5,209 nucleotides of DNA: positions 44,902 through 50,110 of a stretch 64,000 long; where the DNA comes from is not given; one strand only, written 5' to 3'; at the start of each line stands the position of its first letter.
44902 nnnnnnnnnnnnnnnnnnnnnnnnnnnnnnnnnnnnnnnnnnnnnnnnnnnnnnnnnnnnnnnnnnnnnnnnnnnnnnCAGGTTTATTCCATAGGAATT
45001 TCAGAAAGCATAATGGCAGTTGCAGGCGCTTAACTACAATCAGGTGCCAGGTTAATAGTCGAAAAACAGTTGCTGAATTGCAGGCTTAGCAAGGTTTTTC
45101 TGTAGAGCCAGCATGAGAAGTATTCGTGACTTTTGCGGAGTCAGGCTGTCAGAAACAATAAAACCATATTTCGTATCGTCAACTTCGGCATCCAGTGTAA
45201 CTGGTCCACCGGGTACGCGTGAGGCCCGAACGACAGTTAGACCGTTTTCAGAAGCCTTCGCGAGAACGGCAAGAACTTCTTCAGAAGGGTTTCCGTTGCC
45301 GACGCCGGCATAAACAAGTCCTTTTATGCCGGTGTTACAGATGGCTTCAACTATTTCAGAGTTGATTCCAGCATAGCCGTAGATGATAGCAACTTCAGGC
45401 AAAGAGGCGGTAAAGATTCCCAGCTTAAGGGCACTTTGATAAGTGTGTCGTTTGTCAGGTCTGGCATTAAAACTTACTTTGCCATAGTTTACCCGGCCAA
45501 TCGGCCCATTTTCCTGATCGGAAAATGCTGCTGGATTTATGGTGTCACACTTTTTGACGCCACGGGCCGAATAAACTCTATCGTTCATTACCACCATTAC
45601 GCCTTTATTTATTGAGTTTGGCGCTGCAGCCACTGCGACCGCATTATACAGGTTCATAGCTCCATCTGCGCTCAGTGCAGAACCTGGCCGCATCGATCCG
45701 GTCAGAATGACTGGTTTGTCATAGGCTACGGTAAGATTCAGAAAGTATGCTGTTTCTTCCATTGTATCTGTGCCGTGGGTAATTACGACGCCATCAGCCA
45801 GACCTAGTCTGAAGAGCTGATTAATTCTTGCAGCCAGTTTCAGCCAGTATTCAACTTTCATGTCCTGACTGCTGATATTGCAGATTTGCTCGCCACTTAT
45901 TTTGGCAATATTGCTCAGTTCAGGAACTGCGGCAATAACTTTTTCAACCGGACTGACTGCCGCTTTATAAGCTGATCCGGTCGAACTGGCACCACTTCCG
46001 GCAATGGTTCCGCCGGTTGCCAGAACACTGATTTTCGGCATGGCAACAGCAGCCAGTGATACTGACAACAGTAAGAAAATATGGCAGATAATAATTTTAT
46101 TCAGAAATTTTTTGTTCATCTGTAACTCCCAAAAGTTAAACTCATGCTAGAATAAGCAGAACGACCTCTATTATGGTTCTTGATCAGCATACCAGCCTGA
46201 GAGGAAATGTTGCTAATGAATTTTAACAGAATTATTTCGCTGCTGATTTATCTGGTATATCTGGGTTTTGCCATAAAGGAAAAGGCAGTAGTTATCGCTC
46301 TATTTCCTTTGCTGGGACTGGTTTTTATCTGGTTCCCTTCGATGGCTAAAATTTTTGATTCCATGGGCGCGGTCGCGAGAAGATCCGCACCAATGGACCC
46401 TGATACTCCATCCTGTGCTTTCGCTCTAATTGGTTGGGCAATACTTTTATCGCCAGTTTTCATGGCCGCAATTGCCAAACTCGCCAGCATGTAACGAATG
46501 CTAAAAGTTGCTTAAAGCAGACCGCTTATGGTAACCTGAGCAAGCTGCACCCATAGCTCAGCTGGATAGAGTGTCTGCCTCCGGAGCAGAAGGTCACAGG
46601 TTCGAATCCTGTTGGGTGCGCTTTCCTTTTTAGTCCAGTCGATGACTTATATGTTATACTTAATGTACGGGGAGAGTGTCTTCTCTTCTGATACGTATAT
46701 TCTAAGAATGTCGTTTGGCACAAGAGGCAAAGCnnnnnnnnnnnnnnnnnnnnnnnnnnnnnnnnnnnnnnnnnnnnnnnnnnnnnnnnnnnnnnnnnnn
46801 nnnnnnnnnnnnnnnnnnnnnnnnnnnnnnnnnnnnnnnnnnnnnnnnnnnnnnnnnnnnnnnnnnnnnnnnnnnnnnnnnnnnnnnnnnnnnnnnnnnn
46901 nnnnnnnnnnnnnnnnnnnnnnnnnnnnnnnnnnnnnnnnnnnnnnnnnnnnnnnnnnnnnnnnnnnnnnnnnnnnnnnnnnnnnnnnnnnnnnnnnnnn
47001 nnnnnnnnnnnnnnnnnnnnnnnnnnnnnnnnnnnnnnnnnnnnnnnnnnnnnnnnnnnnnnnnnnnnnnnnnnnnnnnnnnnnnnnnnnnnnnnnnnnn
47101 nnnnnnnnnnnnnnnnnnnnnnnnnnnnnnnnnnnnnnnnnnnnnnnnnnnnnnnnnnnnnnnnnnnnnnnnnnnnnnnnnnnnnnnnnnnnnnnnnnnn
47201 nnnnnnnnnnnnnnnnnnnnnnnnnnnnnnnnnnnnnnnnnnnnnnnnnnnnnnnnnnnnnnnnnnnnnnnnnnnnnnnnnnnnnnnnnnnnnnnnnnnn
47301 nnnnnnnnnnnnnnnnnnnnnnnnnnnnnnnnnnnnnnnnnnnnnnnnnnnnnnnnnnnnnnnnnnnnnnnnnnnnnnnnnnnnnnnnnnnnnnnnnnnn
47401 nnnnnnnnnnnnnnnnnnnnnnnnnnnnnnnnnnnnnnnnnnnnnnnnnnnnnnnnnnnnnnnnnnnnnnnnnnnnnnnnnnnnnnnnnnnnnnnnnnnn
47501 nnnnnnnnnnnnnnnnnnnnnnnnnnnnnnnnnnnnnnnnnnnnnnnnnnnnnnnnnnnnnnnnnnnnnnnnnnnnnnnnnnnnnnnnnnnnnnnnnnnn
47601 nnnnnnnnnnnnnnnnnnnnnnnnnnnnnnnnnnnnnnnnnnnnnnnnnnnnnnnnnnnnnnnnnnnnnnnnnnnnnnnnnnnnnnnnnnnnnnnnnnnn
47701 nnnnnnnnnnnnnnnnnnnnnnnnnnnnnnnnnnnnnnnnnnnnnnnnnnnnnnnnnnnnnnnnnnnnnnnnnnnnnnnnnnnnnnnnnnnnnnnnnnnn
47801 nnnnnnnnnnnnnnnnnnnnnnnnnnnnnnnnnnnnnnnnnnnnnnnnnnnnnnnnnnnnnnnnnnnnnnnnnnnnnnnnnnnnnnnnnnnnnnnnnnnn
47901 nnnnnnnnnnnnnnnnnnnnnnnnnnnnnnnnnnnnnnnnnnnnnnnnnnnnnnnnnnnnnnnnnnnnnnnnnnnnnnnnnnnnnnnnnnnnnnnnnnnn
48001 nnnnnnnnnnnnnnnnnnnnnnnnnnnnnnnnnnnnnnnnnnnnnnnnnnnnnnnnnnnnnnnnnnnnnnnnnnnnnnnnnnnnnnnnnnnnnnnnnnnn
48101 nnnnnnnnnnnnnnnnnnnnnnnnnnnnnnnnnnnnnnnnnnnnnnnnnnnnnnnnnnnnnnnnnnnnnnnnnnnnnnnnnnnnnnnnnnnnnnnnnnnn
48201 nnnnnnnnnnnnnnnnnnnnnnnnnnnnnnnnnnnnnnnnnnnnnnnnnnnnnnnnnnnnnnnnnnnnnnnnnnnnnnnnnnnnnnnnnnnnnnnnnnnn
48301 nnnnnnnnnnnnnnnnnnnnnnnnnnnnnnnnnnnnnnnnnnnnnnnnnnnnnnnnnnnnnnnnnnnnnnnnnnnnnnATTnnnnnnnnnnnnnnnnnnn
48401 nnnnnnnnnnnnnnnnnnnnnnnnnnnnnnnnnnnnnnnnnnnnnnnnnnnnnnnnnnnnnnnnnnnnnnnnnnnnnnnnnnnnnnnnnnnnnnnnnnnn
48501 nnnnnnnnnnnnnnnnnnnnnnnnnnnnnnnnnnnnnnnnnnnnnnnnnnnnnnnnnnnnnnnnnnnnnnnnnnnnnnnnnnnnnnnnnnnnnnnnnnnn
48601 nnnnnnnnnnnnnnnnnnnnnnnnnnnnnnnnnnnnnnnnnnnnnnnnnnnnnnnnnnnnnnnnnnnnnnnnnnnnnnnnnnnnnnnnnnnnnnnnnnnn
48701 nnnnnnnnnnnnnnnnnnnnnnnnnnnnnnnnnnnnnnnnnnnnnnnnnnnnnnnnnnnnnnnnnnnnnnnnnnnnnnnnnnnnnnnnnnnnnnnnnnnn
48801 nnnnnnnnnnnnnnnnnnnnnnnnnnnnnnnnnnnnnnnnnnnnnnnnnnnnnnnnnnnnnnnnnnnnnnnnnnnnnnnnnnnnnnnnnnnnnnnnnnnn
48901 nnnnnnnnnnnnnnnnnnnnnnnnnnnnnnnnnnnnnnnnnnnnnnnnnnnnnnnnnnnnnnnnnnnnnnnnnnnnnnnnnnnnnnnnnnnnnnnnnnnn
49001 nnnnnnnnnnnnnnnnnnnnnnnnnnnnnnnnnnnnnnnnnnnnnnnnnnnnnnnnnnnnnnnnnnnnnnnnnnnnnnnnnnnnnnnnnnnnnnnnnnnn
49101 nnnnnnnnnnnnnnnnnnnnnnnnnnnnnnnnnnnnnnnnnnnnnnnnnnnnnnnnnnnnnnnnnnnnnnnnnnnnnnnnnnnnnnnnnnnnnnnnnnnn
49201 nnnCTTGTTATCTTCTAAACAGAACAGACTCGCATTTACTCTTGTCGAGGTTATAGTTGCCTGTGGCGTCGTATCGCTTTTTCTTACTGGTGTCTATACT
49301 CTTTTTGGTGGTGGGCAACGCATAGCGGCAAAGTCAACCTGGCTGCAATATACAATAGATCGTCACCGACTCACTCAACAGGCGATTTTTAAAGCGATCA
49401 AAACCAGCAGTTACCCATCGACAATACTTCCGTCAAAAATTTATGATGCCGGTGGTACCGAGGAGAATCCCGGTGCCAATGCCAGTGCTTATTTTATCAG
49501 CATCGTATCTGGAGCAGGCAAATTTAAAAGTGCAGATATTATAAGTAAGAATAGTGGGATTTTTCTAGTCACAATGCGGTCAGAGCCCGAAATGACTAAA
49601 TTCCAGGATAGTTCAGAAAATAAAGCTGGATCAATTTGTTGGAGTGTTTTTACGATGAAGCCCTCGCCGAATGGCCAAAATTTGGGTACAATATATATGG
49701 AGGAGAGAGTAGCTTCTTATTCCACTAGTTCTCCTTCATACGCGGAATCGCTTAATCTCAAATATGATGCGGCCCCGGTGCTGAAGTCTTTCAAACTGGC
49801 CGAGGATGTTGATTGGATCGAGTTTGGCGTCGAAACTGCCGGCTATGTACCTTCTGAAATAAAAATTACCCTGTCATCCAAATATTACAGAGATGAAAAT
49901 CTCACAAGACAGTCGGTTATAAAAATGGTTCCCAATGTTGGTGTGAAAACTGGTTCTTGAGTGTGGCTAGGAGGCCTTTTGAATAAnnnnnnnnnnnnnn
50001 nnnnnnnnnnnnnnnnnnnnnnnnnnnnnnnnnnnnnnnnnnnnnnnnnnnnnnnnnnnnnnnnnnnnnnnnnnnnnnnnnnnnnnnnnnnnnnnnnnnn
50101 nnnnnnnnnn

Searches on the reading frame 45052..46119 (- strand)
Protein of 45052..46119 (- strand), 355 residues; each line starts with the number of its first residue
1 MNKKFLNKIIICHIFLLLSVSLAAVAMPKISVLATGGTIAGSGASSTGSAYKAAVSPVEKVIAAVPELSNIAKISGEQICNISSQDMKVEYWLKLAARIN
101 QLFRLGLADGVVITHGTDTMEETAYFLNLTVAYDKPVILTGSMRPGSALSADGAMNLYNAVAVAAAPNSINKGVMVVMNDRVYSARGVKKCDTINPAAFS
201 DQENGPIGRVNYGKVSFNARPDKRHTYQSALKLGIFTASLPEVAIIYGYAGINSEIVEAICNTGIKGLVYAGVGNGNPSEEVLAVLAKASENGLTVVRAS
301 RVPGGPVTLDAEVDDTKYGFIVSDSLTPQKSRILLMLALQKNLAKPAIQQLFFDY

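Call 55: search_protein_families(library=pfam, proteins=[window:45052-46119:-], max_evalue=0.001)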
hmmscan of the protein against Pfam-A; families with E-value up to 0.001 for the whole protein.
window:45052-46119:- (355 aa): 2 families
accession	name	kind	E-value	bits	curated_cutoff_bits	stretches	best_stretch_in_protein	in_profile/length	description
PF00710.25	Asparaginase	-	3.4e-64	216.4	22.5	1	29-221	1-191/193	Asparaginase, N-terminal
PF17763.6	Asparaginase_C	-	5.9e-33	113.7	34.6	1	243-352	2-114/114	Glutaminase/Asparaginase C-terminal domain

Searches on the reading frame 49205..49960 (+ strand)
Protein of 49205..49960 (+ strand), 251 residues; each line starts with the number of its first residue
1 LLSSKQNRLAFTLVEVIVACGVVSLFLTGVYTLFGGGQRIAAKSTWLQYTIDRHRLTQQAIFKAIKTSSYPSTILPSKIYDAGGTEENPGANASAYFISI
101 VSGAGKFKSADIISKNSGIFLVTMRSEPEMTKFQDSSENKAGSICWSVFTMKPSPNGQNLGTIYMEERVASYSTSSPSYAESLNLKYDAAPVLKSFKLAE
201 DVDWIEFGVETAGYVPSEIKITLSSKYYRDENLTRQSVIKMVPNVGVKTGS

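Call 35: search_protein_families(library=pfam, proteins=[window:49205-49960:+], max_evalue=0.001)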
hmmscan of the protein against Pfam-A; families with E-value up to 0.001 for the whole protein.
window:49205-49960:+ (251 aa): 1 family
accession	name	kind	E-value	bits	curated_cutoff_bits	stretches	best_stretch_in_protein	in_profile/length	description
PF07963.17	N_methyl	-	0.00021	21.2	21.2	1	7-31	3-27/27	Prokaryotic N-terminal methylation motif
